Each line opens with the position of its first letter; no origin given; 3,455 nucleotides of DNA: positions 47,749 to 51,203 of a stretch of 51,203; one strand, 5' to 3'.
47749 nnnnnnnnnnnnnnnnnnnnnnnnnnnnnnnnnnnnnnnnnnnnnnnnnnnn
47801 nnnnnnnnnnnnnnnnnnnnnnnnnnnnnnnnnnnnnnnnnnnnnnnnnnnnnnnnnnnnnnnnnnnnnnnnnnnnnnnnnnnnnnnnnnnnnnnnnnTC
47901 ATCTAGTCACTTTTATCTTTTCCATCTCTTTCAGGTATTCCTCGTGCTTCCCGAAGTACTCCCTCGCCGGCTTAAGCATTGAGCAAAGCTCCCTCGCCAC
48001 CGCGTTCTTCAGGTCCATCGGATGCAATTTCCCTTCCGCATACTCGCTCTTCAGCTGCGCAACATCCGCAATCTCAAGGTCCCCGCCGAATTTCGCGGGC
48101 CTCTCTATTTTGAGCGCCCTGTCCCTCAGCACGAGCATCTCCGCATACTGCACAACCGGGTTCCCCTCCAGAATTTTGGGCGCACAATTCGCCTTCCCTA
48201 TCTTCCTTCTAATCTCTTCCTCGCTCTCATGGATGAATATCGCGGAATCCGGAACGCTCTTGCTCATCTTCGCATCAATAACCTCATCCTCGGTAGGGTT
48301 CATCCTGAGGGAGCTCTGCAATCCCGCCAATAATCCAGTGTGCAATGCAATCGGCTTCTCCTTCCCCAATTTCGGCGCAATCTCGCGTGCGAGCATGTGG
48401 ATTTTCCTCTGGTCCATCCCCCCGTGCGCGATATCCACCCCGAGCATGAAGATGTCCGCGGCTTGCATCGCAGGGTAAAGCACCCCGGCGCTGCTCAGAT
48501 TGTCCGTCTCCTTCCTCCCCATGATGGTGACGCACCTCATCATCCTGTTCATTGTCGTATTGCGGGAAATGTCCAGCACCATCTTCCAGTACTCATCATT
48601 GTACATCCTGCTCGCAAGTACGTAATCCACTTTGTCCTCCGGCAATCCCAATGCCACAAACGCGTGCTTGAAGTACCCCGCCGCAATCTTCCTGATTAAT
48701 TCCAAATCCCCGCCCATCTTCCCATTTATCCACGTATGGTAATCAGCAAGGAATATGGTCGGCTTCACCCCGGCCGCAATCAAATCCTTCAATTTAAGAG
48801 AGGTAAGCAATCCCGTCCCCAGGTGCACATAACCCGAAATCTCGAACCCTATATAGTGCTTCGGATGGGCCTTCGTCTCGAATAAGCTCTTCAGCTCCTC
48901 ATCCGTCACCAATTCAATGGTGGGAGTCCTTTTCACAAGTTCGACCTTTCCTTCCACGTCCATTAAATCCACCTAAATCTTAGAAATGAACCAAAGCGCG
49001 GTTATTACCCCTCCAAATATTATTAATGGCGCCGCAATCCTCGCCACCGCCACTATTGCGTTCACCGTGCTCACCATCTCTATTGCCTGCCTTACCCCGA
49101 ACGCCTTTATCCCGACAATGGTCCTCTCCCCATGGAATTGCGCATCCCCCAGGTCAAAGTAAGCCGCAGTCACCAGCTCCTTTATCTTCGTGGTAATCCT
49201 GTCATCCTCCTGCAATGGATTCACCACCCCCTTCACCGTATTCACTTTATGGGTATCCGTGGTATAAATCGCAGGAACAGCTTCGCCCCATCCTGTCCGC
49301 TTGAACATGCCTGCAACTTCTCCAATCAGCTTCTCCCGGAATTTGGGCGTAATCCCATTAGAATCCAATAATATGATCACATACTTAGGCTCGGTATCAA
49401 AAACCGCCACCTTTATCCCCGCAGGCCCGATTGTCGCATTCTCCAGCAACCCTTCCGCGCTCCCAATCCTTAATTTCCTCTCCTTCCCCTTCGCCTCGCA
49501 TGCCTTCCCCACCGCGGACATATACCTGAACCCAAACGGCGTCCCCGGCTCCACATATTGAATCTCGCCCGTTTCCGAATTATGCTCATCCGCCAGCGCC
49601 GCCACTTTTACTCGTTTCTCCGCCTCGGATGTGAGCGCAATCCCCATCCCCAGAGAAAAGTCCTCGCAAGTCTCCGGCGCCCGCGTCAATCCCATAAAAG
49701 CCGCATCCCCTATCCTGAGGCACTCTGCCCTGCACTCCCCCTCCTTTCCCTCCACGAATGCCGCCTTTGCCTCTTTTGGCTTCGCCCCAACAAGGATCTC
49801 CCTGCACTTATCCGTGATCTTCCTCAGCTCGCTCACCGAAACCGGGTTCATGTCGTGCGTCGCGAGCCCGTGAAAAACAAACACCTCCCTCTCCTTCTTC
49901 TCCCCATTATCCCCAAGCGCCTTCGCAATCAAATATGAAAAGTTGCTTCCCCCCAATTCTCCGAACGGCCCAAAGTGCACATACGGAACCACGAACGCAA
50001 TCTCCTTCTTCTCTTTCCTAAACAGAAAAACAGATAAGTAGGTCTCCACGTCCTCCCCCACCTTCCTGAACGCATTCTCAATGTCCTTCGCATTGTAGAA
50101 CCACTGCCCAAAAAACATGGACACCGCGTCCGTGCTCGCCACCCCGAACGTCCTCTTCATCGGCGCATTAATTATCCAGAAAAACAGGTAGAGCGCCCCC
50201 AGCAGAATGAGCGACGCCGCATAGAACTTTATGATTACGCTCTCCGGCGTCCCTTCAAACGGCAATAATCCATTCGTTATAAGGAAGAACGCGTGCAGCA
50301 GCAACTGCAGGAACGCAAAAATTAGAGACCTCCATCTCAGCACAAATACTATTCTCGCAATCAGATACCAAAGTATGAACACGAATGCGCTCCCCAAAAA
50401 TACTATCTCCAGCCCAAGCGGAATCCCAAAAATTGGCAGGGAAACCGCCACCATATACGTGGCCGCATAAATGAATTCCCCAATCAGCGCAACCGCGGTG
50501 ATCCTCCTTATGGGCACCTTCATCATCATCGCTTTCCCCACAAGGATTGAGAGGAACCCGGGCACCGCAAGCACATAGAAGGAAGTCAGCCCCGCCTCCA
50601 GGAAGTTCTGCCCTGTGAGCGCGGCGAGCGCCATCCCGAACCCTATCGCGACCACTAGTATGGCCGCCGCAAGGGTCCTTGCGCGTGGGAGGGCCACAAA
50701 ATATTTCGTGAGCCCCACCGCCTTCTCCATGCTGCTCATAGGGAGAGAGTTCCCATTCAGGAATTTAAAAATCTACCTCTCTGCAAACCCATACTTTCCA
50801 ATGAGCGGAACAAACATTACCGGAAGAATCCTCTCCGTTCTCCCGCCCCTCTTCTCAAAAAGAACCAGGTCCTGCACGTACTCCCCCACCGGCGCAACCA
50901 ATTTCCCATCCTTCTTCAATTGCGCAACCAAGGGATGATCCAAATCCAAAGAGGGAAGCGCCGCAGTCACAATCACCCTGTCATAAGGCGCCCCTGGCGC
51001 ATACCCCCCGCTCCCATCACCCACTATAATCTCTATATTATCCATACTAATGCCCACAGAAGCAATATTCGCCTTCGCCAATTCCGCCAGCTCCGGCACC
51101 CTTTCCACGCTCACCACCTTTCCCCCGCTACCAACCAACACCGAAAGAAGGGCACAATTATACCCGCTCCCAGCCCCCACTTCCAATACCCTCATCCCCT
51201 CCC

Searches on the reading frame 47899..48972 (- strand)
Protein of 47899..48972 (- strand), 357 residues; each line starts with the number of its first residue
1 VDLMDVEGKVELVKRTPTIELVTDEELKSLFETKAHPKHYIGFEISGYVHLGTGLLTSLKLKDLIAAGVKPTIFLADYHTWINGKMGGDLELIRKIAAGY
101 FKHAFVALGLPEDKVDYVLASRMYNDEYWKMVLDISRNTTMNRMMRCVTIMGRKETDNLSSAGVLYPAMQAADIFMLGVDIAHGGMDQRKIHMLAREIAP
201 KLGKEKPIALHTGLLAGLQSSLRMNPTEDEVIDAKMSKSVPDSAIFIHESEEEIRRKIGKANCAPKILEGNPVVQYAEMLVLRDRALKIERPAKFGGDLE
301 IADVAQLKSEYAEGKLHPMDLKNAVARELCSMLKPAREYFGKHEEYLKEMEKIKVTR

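Call 12: search_protein_families(library=pfam, proteins=[window:47899-48972:-], max_evalue=0.001)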
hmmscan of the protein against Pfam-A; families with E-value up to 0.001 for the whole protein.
window:47899-48972:- (357 aa): 1 family
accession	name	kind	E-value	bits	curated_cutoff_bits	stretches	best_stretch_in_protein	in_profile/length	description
PF00579.31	tRNA-synt_1b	-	3.2e-41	142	21.1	1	35-333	4-291/292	tRNA synthetases class I (W and Y)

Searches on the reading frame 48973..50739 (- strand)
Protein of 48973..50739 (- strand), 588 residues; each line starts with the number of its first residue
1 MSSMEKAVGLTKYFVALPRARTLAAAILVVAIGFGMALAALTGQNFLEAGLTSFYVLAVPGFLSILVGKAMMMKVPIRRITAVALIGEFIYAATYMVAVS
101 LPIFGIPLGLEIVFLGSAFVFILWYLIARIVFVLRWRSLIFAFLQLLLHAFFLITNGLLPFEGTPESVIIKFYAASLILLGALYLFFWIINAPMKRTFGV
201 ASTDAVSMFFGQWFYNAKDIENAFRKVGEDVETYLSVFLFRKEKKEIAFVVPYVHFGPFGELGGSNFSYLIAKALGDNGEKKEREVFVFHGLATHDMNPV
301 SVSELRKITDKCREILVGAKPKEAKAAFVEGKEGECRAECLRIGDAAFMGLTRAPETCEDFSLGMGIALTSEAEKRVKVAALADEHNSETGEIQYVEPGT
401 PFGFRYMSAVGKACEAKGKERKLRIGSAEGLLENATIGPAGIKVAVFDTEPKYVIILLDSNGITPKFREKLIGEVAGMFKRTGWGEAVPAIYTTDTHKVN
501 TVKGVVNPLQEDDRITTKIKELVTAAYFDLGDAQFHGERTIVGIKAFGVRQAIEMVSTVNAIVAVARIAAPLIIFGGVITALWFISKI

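Call 12: search_protein_families(library=pfam, proteins=[window:48973-50739:-], max_evalue=0.001)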
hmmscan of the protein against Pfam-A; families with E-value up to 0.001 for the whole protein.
window:48973-50739:- (588 aa): 1 family
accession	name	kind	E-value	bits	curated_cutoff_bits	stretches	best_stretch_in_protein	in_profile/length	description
PF09843.14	DUF2070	-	1.4e-103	347.6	30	1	10-576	4-556/561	Predicted membrane protein (DUF2070)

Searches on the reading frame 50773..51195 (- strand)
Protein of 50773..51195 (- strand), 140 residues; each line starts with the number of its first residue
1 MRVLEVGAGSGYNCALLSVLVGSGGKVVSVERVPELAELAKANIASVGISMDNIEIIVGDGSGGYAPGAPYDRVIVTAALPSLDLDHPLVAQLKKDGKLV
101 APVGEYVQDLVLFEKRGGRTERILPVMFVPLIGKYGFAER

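Call 12: search_protein_families(library=pfam, proteins=[window:50773-51195:-], max_evalue=0.001)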
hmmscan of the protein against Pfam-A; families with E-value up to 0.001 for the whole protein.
window:50773-51195:- (140 aa): 5 families
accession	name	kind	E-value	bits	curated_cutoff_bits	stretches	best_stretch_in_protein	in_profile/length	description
PF01135.25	PCMT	-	9.8e-37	127.2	20.3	1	1-134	75-208/210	Protein-L-isoaspartate(D-aspartate) O-methyltransferase (PCMT)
PF13847.12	Methyltransf_31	-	2.1e-06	27.9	27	1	1-60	5-62/145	Methyltransferase domain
PF13649.12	Methyltransf_25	-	2.4e-06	28.6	27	1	3-84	1-78/97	Methyltransferase domain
PF05050.19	Methyltransf_21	-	8.5e-05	23.2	22.7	1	5-78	1-83/173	Methyltransferase FkbM domain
PF08241.18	Methyltransf_11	-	0.00016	22.6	21.2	1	4-86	1-76/95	Methyltransferase domain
